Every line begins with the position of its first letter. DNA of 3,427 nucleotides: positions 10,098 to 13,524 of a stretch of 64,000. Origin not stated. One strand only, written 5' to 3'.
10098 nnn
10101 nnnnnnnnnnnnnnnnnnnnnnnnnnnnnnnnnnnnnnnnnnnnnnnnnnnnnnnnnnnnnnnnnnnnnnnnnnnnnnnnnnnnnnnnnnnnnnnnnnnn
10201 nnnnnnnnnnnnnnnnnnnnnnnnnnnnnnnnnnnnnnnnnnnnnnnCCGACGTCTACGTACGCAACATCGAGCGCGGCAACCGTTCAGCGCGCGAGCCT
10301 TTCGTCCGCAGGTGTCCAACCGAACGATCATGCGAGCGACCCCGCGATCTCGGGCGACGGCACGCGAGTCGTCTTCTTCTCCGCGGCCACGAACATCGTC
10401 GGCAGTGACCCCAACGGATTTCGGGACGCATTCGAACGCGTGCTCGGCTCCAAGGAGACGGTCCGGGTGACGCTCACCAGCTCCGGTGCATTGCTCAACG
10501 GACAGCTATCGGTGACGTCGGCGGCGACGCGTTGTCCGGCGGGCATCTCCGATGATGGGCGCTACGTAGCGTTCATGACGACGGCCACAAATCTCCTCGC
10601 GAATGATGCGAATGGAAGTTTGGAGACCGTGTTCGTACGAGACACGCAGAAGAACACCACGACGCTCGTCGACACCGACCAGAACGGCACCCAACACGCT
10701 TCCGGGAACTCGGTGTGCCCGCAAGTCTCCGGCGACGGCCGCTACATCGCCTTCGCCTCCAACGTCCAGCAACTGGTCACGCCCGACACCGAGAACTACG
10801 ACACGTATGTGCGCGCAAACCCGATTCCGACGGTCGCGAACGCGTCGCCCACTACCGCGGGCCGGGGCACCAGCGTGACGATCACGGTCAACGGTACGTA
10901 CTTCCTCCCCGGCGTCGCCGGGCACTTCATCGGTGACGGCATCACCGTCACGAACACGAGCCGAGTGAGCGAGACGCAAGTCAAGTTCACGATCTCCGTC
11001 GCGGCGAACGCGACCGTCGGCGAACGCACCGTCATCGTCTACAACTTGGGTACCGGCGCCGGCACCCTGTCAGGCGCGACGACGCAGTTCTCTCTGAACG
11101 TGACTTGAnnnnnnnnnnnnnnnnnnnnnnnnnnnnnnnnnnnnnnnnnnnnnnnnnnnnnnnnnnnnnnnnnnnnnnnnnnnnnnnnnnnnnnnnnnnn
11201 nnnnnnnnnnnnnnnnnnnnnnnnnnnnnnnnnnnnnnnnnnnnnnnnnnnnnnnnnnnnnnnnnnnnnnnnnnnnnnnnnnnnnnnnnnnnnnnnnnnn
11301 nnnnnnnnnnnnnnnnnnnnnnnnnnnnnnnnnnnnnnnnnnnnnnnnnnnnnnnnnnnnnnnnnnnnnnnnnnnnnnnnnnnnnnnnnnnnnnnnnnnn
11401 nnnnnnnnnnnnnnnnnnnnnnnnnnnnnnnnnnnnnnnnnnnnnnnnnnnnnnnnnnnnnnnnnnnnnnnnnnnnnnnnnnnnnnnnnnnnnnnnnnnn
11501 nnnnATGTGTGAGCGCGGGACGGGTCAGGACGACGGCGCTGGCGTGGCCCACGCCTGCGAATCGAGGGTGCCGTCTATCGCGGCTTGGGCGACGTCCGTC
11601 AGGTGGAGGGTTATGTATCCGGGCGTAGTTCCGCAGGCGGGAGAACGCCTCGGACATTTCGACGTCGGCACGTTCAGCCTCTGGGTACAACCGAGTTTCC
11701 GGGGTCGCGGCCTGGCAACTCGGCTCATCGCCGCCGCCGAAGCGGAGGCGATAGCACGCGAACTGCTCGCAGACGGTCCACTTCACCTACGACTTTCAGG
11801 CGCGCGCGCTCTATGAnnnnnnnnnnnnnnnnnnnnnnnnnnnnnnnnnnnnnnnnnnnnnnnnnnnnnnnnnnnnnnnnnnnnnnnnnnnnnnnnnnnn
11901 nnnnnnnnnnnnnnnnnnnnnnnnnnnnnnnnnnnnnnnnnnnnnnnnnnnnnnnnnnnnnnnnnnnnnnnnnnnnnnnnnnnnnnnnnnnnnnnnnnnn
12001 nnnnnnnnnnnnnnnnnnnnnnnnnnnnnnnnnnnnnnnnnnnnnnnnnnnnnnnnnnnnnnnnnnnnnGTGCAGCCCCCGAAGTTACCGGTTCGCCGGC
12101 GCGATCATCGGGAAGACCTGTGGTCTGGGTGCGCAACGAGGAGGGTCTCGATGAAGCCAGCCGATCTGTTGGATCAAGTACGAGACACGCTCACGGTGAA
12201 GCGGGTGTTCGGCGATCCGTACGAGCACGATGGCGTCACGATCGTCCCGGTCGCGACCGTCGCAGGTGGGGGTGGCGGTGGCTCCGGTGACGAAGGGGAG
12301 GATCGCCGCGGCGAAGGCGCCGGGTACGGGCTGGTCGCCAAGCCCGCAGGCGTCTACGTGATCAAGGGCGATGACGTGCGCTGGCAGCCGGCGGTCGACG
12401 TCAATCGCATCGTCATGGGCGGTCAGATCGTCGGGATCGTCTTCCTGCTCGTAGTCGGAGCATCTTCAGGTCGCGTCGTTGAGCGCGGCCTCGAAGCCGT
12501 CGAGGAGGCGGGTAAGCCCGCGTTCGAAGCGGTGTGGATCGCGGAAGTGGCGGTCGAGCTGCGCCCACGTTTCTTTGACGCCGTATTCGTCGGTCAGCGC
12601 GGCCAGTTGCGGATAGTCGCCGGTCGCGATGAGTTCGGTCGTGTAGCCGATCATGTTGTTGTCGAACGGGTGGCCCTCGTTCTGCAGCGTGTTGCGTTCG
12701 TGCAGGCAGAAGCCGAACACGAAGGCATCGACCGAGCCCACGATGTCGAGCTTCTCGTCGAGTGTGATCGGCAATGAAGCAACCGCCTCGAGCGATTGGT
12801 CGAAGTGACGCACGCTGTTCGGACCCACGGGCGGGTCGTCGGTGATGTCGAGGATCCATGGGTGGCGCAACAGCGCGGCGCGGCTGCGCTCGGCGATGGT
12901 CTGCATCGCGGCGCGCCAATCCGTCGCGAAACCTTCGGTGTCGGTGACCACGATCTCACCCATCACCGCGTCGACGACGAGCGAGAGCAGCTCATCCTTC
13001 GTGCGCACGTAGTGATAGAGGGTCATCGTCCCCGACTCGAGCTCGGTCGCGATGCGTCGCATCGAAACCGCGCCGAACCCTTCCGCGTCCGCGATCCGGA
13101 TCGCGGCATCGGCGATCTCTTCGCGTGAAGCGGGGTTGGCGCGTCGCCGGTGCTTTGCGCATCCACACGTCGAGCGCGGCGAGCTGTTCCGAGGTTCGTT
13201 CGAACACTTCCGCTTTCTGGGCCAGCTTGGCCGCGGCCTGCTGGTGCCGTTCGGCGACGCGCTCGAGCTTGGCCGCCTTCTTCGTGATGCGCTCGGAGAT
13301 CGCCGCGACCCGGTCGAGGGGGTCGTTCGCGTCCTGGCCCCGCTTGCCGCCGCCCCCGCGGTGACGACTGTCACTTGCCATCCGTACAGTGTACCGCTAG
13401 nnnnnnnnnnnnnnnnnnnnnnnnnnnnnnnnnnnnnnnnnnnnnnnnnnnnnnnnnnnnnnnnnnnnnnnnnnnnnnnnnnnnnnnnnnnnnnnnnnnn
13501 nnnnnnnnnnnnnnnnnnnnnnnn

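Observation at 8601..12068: Three direct copies of the tRNA-Gly(UCC) 3' half: stacked att-like scars around two integrase-less islets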

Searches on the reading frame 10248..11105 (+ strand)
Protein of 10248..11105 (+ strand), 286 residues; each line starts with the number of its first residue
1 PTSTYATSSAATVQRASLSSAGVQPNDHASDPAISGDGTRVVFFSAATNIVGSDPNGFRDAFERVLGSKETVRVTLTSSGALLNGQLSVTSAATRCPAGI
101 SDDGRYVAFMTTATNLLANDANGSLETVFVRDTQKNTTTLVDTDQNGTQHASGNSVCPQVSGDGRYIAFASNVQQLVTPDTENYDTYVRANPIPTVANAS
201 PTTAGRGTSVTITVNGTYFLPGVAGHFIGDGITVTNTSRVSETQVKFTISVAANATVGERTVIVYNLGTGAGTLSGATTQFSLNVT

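Call 68: find_homologous_proteins(query=window:10248-11105:+, max_evalue=1e-10)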
Query window:10248-11105:+ (286 aa): 573 proteins with E <= 1e-10 among 4362 candidates; the best 120 are listed.
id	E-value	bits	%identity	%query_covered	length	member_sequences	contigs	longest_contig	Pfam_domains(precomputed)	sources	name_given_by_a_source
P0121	5.6e-127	441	100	74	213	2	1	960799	-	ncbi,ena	-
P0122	3.9e-80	287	45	67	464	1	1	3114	PF26549.1,PF26550.2,PF07676.19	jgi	jgi:hypothetical protein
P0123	9.8e-78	279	39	60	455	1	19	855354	PF26549.1,PF07676.19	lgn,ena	-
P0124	3.0e-72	262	45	95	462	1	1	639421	PF26549.1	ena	-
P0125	1.5e-68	249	42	62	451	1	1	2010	PF26549.1,PF26550.2,PF07676.19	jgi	-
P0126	6.2e-66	241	40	67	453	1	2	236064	PF26549.1,PF26550.2,PF07676.19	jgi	-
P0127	1.1e-62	230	34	74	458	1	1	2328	PF26549.1,PF00930.28,PF26550.2,PF07676.19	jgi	jgi:Tol biopolymer transport system component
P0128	4.0e-62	228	44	62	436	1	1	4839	PF26549.1,PF26550.2,PF07676.19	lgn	-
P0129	5.7e-62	228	42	62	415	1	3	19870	PF26549.1,PF26550.2,PF07676.19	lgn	-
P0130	2.8e-60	222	40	62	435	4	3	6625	PF26549.1,PF07676.19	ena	-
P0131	7.0e-60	221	42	61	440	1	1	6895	PF26549.1,PF26550.2,PF07676.19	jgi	jgi:hypothetical protein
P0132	2.3e-59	219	39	62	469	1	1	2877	PF26549.1,PF07676.19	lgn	-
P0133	9.6e-59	217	40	63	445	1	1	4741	PF26549.1,PF26550.2,PF07676.19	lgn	-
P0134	1.3e-58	217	41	62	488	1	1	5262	PF26549.1,PF26550.2,PF07676.19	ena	-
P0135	4.9e-58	215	39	72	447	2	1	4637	PF26549.1,PF26550.2,PF07676.19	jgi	jgi:Tol biopolymer transport system component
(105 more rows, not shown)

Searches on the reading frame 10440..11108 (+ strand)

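Call 8: search_protein_families(library=pfam, proteins=[window:10440-11108:+], max_evalue=0.01)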
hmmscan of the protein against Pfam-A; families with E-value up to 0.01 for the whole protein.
window:10440-11108:+ (222 aa): 2 families
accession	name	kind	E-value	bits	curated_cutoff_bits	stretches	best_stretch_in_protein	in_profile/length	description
PF07676.18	PD40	-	4.9e-05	23.6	20.9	1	88-110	8-30/38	WD40-like Beta Propeller Repeat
PF09099.16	Qn_am_d_aIII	-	0.00024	21.8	22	1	132-200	4-69/82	Quinohemoprotein amine dehydrogenase, alpha subunit domain III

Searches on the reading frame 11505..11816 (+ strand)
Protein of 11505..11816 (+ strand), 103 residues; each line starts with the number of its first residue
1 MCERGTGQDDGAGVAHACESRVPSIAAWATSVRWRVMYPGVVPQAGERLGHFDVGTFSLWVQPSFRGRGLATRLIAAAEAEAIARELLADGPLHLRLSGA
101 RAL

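Call 8: search_protein_families(library=pfam, proteins=[window:11505-11816:+], max_evalue=0.01)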
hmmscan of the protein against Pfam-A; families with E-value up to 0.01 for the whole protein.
window:11505-11816:+ (103 aa): 6 families
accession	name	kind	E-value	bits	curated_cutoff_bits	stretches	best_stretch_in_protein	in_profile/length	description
PF00583.31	Acetyltransf_1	-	4.2e-06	27.5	20.7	1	56-85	62-91/116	Acetyltransferase (GNAT) family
PF13508.13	Acetyltransf_7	-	2e-05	25.3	27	1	57-85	32-58/84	Acetyltransferase (GNAT) domain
PF13880.12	Acetyltransf_13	-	0.00083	19.6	22.8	1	55-83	6-34/69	ESCO1/2 acetyl-transferase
PF14542.12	Acetyltransf_CG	-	0.0036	17.9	30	1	60-86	31-57/80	GCN5-related N-acetyl-transferase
PF08445.16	FR47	-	0.0073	16.7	22.1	0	57-84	25-51/86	FR47-like protein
PF13673.13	Acetyltransf_10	-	0.0079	16.6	23.6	0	59-85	57-83/128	Acetyltransferase (GNAT) domain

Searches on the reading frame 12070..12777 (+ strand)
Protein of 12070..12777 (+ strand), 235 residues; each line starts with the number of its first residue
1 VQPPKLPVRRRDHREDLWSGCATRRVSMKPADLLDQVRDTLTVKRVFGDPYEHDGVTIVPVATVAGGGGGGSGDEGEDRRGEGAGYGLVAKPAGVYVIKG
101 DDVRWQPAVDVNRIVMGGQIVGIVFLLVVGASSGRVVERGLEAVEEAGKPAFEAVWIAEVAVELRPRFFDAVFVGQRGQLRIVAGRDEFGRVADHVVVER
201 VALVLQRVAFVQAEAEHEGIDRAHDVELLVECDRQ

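Call 8: search_protein_families(library=pfam, proteins=[window:12070-12777:+], max_evalue=0.01)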
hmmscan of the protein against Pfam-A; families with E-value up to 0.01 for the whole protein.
window:12070-12777:+ (235 aa): 1 family
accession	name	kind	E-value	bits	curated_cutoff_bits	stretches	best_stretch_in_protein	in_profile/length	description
PF09579.15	Spore_YtfJ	-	1.1e-06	29.3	25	1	53-110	4-65/81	Sporulation protein YtfJ (Spore_YtfJ)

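Call 14: find_encoding_contigs(protein=window:12151-12777:+, flank=10000, max_places=10)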
Protein window:12151-12777:+ (208 aa): no gene with exactly this product is on record in the collection.

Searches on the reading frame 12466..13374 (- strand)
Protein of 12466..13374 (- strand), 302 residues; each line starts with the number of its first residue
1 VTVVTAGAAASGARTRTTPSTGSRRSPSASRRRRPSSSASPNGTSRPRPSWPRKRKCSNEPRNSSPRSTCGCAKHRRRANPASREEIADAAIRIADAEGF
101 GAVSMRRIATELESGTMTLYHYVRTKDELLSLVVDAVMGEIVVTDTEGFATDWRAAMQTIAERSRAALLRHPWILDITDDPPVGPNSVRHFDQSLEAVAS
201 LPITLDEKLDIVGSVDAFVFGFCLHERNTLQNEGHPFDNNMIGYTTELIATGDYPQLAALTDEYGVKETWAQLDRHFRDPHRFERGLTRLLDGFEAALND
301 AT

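Call 15: find_encoding_contigs(protein=window:12466-13374:-, flank=10000, max_places=10)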
Protein window:12466-13374:- (302 aa): no gene with exactly this product is on record in the collection.
